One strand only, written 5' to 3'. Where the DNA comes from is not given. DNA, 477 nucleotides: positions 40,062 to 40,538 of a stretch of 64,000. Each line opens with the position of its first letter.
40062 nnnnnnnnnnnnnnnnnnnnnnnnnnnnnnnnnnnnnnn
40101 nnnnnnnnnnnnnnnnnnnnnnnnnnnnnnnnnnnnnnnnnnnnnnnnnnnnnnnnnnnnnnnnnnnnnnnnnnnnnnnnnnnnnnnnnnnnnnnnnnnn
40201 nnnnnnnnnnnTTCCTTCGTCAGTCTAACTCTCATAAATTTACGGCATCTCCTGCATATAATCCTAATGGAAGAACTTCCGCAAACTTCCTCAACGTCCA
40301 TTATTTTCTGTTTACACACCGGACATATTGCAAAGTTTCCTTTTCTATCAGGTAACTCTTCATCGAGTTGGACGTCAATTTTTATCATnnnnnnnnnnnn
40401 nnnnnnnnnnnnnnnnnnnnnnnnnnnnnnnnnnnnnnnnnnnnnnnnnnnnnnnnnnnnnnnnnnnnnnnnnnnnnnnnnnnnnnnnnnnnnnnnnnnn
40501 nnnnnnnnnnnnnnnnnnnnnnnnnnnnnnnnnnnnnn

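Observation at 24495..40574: Three late-operon leaders carry intrinsic terminators, two with conserved sequence, suggesting antitermination control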

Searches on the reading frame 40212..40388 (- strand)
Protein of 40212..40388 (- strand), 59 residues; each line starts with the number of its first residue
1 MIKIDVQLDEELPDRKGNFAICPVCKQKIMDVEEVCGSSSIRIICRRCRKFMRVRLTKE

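Call 14: search_protein_families(library=pfam, proteins=[window:40212-40388:-], max_evalue=0.01)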
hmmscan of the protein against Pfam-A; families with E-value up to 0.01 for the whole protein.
window:40212-40388:- (59 aa): 0 families

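Call 15: search_protein_families(library=phrogs, proteins=[window:40212-40388:-], max_evalue=0.01)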
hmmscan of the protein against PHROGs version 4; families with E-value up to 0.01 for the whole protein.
window:40212-40388:- (59 aa): 0 families

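Call 26: search_dna_similar(query=window:40212-40388:-, collection=phages, mode=protein, max_rows=40, max_evalue=0.01)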
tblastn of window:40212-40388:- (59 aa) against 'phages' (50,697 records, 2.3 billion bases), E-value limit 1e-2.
No match.

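Call 33: search_protein_families(library=pfam, proteins=[window:40212-40388:-], max_evalue=10)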
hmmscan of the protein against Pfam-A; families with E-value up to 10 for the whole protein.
window:40212-40388:- (59 aa): 5 families
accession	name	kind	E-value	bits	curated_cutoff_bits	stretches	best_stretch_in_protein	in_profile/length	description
PF18912.6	DZR_2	-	0.089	13.1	27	1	18-37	20-40/56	Double zinc ribbon domain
PF23145.1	Zf_2nd_IFT121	-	0.099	12.8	25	1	18-33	15-30/45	IFT121, second zinc finger domain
PF23475.1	zf-Tbcl_FmdE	-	0.1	12.5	23.2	1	15-27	3-15/35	FmdE treble clef zinc finger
PF04810.20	zf-Sec23_Sec24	-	0.24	11.9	25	1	15-28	19-32/39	Sec23/Sec24 zinc finger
PF18439.7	zf_UBZ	-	0.46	10.6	25.6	0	21-30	4-13/32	Ubiquitin-Binding Zinc Finger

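Call 52: find_homologous_proteins(query=window:40212-40388:-, max_evalue=0.01)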
Query window:40212-40388:- (59 aa): 1 proteins with E <= 0.01 among 1 candidates.
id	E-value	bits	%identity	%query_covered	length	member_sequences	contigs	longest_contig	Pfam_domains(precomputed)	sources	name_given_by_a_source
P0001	1.8e-30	121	98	100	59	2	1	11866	-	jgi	-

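Call 58: find_homologous_proteins(query=A2, max_evalue=0.01)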
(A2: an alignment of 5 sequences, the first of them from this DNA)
Query A2 (5 sequences) (59 aa, profile of the alignment): 91 proteins with E <= 0.01 among 124 candidates.
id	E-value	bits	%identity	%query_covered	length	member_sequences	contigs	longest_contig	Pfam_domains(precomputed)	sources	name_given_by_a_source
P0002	3.5e-28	115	54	95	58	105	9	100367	-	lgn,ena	-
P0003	3.5e-28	115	53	97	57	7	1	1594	-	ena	-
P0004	3.8e-28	115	54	92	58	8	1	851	-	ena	-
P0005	4.6e-28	115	50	95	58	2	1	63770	-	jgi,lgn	jgi:hypothetical protein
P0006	6.1e-28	114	50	95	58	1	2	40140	-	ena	-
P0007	9.6e-28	114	50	95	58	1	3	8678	-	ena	-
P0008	1.1e-27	113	51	93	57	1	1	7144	-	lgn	-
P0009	2.9e-27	112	49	93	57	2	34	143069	-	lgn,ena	-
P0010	3.1e-27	112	49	93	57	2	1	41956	-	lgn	-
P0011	4.7e-27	111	51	93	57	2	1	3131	-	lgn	-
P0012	5.9e-27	111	49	93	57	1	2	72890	-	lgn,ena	-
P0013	3.3e-26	109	51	95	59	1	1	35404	-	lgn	-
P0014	6.5e-26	108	33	97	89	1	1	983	-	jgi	jgi:C4-type Zn-finger protein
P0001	1.0e-25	107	98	100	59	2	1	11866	-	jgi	-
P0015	1.7e-25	106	31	92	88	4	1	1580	-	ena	-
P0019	1.2e-24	104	33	92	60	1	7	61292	-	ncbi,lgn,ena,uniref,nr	ncbi:hypothetical protein IX296_002005 [Bacteroides pyogenes]|uniref:Uncharacterized protein n=1 Tax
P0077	2.7e-14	71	33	97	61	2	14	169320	-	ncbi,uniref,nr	ncbi:hypothetical protein [Paraprevotella clara]|uniref:hypothetical protein n=1 Tax=Paraprevotella 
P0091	3.9e-7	48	35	75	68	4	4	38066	-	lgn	-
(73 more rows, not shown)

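Call 59: find_encoding_contigs(protein=P0019, flank=3000, max_places=1)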
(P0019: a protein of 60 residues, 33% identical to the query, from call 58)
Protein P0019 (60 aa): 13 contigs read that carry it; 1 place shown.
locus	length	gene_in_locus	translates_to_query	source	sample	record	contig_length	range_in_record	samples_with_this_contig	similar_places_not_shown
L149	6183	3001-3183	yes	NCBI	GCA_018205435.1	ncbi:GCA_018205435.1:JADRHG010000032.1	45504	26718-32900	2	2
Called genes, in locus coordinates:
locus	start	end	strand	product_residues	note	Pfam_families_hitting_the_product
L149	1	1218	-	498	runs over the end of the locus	PF05133:SPP1_portal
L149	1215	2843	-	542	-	PF03237:Terminase_6N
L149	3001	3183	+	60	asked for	-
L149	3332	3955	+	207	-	-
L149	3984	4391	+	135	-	-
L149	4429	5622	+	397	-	PF03864:Phage_cap_E (weak)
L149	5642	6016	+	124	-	-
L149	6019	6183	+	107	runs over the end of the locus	-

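Call 60: find_encoding_contigs(protein=P0077, flank=3000, max_places=1)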
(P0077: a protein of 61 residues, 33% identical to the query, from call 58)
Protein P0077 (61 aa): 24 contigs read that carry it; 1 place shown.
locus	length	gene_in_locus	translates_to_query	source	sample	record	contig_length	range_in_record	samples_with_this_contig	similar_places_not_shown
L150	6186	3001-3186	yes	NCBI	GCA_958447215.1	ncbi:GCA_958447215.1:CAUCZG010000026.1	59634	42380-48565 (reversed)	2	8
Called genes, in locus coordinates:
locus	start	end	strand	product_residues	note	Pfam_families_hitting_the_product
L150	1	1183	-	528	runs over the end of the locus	PF05133:SPP1_portal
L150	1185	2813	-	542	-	PF03237:Terminase_6N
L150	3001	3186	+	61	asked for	-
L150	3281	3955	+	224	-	-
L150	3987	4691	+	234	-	-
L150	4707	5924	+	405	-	-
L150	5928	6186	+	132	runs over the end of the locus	-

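Call 61: find_encoding_contigs(protein=P0091, flank=3000, max_places=1)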
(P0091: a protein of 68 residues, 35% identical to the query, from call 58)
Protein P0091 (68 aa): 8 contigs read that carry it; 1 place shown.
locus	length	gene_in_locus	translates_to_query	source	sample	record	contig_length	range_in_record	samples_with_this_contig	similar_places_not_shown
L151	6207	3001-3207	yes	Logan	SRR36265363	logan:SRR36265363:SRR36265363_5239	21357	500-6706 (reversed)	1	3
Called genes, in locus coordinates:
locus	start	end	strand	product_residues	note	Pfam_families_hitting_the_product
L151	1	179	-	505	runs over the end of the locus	PF05133:SPP1_portal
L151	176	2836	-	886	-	PF05204:Hom_end (faint), PF14528:LAGLIDADG_3 (weak), PF03237:Terminase_6N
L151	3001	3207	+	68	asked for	-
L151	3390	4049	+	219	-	-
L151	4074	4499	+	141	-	-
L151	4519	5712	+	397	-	PF03864:Phage_cap_E (weak)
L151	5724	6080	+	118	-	-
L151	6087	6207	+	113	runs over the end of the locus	-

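Call 68: find_related_loci(query=A2, collection=genome_contigs, flank=1500)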
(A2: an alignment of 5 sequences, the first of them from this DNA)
Query A2 (59 aa) in genome_contigs; peptide patterns used: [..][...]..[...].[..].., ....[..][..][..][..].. (x = any residue, [..] = any of these).
154 stretches matched a pattern; 14 encode a relative of the query (tblastn E <= 1e-3); 14 distinct loci.
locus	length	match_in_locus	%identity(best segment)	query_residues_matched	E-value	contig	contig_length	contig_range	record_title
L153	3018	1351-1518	55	1-56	5e-18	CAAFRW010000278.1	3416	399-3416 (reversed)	MAG TPA_asm: Bacteroidaceae bacterium, isolate HGM04785, WGS project CAAFRW010000000 data, contig: SRS294937_16_k89_9156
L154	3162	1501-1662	41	6-59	1e-11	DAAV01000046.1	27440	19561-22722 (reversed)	MAG TPA_asm: Bacteroidales bacterium H10 H10_contig_8853, whole genome shotgun sequence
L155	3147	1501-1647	40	10-59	3e-10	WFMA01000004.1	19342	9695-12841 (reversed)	MAG: Bacteroidales bacterium isolate MAG084 MERGED_103691, whole genome shotgun sequence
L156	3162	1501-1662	35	1-54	3e-9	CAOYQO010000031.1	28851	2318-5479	MAG TPA_asm: uncultured Phocaeicola sp. isolate MGBC153949 genome assembly, contig: MGBC153949.31, whole genome shotgun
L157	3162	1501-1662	35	1-54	3e-9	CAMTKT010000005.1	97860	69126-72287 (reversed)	MAG TPA_asm: uncultured Bacteroides sp. isolate SRR12464007_bin.12_metawrap_v1.3_MAG genome assembly, contig: NODE.58_le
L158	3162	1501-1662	35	1-54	3e-9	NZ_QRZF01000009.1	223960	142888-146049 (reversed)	Bacteroides intestinalis strain AF14-32 AF14-32.Scaf9, whole genome shotgun sequence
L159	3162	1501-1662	35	1-54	3e-9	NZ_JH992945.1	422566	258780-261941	Bacteroides oleiciplenus YIT 12058 supercont1.6, whole genome shotgun sequence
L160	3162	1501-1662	35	1-54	3e-9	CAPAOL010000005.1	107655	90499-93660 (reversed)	MAG TPA_asm: uncultured Phocaeicola sp. isolate MGBC144851 genome assembly, contig: MGBC144851.5, whole genome shotgun s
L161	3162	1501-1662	33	1-54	3e-9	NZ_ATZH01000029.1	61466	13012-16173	Bacteroides pyogenes DSM 20611 = JCM 6294 strain DSM 20611 C234DRAFT_scaffold00023.23_C, whole genome shotgun sequence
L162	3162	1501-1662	35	1-54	3e-9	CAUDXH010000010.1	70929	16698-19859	MAG TPA_asm: uncultured Bacteroides sp. isolate SRR17798021_bin.2_MetaWRAP_v1.3_MAG genome assembly, contig: ERZ18698263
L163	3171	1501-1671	35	1-57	2e-9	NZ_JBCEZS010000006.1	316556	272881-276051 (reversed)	Bacteroides sp. GD17 contig6, whole genome shotgun sequence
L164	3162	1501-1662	33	1-54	5e-9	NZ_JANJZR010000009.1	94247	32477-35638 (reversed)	Bacteroides acidifaciens strain DSM 15896 NODE_9_length_94247_cov_56.889317, whole genome shotgun sequence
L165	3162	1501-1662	35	1-54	9e-9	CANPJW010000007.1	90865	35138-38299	MAG TPA_asm: uncultured Bacteroides sp. isolate SRR15730521_bin.29_metawrap_v1.3_MAG genome assembly, contig: NODE.165_l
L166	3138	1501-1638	33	9-54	4e-7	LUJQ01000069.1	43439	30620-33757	MAG: Bacteroidales bacterium M6 M6_6986, whole genome shotgun sequence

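Call 82: search_protein_families(library=pfam, alignment_id=A5, max_evalue=0.1)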
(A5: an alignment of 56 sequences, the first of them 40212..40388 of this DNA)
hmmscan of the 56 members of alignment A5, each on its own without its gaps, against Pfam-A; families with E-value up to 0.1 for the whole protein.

A. member 1, window:40212-40388:- (59 aa): 2 families
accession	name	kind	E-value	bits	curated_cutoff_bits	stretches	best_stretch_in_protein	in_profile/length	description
PF18912.6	DZR_2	-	0.089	13.1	27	0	18-37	20-40/56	Double zinc ribbon domain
PF23145.1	Zf_2nd_IFT121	-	0.099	12.8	25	0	18-33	15-30/45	IFT121, second zinc finger domain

B. families by the number of members that match (of 56 scanned): 120 families (the first 25 are shown)
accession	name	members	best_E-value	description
PF12773.13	DZR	44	0.00086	Double zinc ribbon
PF06827.20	zf-FPG_IleRS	39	2.3e-05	Zinc finger found in FPG and IleRS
PF06750.18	A24_N_bact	36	0.00021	Bacterial Peptidase A24 N-terminal domain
PF13248.11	Zn_ribbon_3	36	0.00056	zinc-ribbon domain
PF25169.1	DUF7830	30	0.0022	Domain of unknown function (DUF7830)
PF04810.20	zf-Sec23_Sec24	29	1.7e-05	Sec23/Sec24 zinc finger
PF23451.1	Zn_ribbon_PaaD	28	0.00013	PaaD zinc beta ribbon domain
PF12760.12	Zn_ribbon_IS1595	27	2.1e-05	Transposase zinc-ribbon domain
PF18439.7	zf_UBZ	26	0.0015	Ubiquitin-Binding Zinc Finger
PF05129.18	Zn_ribbon_Elf1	22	0.00097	Transcription elongation factor Elf1 like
PF09723.15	Zn_ribbon_8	19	0.00023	Zinc ribbon domain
PF19474.4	DUF6011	19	0.001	Family of unknown function (DUF6011)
PF21344.3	Zn_ribbon_LysW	19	0.0043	Alpha-aminoadipate carrier protein LysW-like, globular domain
PF19108.5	DUF5795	17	0.00068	Family of unknown function (DUF5795)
PF13453.11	Zn_ribbon_TFIIB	17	0.0058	Transcription factor zinc-finger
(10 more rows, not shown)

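Call 88: predict_structure(alignment_id=A5)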
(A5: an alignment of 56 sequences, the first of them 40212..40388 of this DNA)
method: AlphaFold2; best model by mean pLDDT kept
length: 59 residues; sequences in the alignment: 56
mean_pLDDT: 87.4   pTM: 0.65
mean pLDDT of the five models: 87.4, 86.3, 85.6, 85.0, 83.1
residues with pLDDT >= 90: 29; 70-90: 26; 50-70: 4; < 50: 0
segments of 3 or more residues with pLDDT < 50: none
pLDDT, mean of each block of 10 residues (from residue 1): 84 75 95 87 95 89
secondary structure, 60 per line:
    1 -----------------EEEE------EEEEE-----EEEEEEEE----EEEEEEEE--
elements in order: E18-21 E28-32 E38-45 E50-57

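Call 94: fold_search(model_id=the predicted structure, library=pdb)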
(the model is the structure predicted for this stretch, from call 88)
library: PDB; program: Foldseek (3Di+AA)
matches with E <= 10: 75; with E <= 0.001: 0
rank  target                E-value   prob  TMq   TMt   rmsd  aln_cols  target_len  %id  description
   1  2nb9_MODEL_1_A        1.5e+00  0.28  0.40  0.44   3.5        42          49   19  Solution structure of ZitP zinc finger (released 2016-12-14)
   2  9kbo_A                3.2e+00  0.08  0.29  0.08  13.9        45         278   22  Crystal structure of human Shiftless (SFL) containing phosphorylation sites Ser249, Thr250, Thr253 and Ser256 (released 2025-11-19)
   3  9kbo_C                3.4e+00  0.08  0.30  0.08  14.3        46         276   22  Crystal structure of human Shiftless (SFL) containing phosphorylation sites Ser249, Thr250, Thr253 and Ser256 (released 2025-11-19)
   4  2k3r_MODEL_1_A        3.7e+00  0.20  0.40  0.28   4.3        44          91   18  Pfu Rpp21 structure and assignments (released 2008-12-02)
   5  5mmi_Y                3.9e+00  0.07  0.32  0.25  16.7        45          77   18  Structure of the large subunit of the chloroplast ribosome (released 2017-01-11)
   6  8hkx_S27E             4.2e+00  0.09  0.30  0.30  12.1        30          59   27  Cryo-EM Structures and Translocation Mechanism of Crenarchaeota Ribosome (released 2023-08-16)
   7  4v6w_Co               4.8e+00  0.04  0.25  0.16  15.0        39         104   15  Structure of the D. melanogaster 80S ribosome (released 2014-07-09)
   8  9fxk_A                5.1e+00  0.21  0.47  0.20   4.5        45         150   24  Transcription repressor NrdR from E. coli, AMPPNP/ATP-bound state (released 2025-03-19)
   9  5om2_B                5.1e+00  0.09  0.27  0.43   3.7        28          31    7  Crystal structure of Alpha1-antichymotrypsin variant DBS-I1: a drug-binding serpin for doxycycline (released 2018-05-23)
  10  8zcr_B                5.1e+00  0.04  0.25  0.33   5.8        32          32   12  Structure of PI9 (released 2024-11-13)
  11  5xy3_o                5.1e+00  0.04  0.26  0.17  13.1        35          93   23  Large subunit of Trichomonas vaginalis ribosome (released 2017-08-30)
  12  6v39_W                5.4e+00  0.08  0.33  0.26  17.4        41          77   20  Cryo-EM structure of the Acinetobacter baumannii Ribosome: 70S with P-site tRNA (released 2020-02-05)
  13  6tmm_BBB              5.4e+00  0.07  0.31  0.14   8.5        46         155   22  BIL2 domain from T.thermophila BUBL1 locus (C1A-N143A) (released 2020-12-16)
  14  7akk_E                5.4e+00  0.05  0.32  0.06   8.9        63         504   10  Structure of a complement factor-receptor complex (released 2022-04-13)
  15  6z1p_BE               5.4e+00  0.03  0.24  0.05  16.8        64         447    6  Structure of the mitochondrial ribosome from Tetrahymena thermophila (released 2020-06-24)
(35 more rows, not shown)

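Call 95: fold_search(model_id=the predicted structure, library=viral)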
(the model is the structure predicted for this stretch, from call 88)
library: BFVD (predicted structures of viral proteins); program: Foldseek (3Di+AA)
matches with E <= 10: 319; with E <= 0.001: 0
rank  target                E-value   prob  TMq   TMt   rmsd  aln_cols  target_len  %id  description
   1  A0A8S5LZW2            6.3e-02  1.00  0.62  0.75   1.8        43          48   23  Uncharacterized protein [Siphoviridae sp. ctqw35]
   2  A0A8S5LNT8            8.1e-02  0.99  0.54  0.39   6.2        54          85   18  Transcription initiation factor IIE, alpha FINGER, Transcription [Myoviridae sp. cti9m5]
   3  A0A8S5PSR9            9.2e-02  0.98  0.51  0.56   3.5        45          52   36  Zinc-ribbon domain protein [Myoviridae sp. ctzS633]
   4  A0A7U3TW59            1.5e-01  0.96  0.57  0.26  10.6        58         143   21  (no name in the UniProt tables at hand)
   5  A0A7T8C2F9            1.5e-01  1.00  0.58  0.61   1.8        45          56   18  Uncharacterized protein [Bacillus phage 268TH004]
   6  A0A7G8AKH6            1.5e-01  0.98  0.60  0.41   7.2        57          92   19  Uncharacterized protein [Bacillus phage 1_ICo-2020]
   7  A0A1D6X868            1.7e-01  0.99  0.54  0.31   2.9        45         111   20  Uncharacterized protein [Bacillus phage PBC4]
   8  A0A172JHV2            1.7e-01  0.30  0.31  0.07  17.8        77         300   14  Zn finger protein of DnaJ family [Bacillus phage AR9]
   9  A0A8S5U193            1.9e-01  0.99  0.52  0.71   1.3        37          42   22  DNA-directed RNA polymerase II subunit [Myoviridae sp. ctwSu1]
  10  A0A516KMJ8            1.9e-01  0.97  0.56  0.52   7.4        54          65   26  CPXCG motif-containing cysteine-rich protein [Bacillus phage vB_BmeM-Goe8]
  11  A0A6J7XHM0            2.8e-01  0.77  0.45  0.44   5.1        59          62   15  Uncharacterized protein [uncultured Caudovirales phage]
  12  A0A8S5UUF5            3.2e-01  0.99  0.63  0.69   1.2        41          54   24  DNA-directed RNA polymerase [Siphoviridae sp. ctGsX68]
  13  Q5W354                3.6e-01  0.96  0.61  0.63   6.4        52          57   23  Uncharacterized protein [Sulfolobus islandicus rod-shaped virus 1]
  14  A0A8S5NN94            4.1e-01  0.98  0.60  0.57   1.9        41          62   22  RimK-related lysine biosynthesis protein, Probable-dependent amine/thiol ligase family Amino-group [Myoviridae sp. ctlnK45]
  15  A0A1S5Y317            5.0e-01  0.72  0.51  0.29   7.8        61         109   11  Uncharacterized protein [uncultured archaeal virus]
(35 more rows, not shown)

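Call 97: search_protein_families(library=phrogs, alignment_id=A5, max_evalue=0.01)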
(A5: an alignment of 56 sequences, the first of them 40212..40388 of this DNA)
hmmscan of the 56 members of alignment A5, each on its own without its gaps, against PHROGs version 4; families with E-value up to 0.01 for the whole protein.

A. member 1, window:40212-40388:- (59 aa): 0 families

B. families by the number of members that match (of 56 scanned): 41 families (the first 25 are shown)
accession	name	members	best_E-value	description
phrog_5602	-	42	1.2e-05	-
phrog_6417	-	40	5e-06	translational regulator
phrog_1474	-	27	6.3e-05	unknown function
phrog_2834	-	21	4.1e-05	-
phrog_9356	-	17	0.00011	-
phrog_1244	-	12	0.00029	-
phrog_4875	-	11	0.00071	-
phrog_10675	-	8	0.0018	-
phrog_16376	-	6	0.0013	-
phrog_6504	-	4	0.00024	-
phrog_9774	-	4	0.0011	NrdC-like thioredoxin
phrog_20216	-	4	0.0013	-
phrog_1321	-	4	0.0016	-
phrog_13819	-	3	0.0011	gpCom control of modification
phrog_4538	-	3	0.0044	-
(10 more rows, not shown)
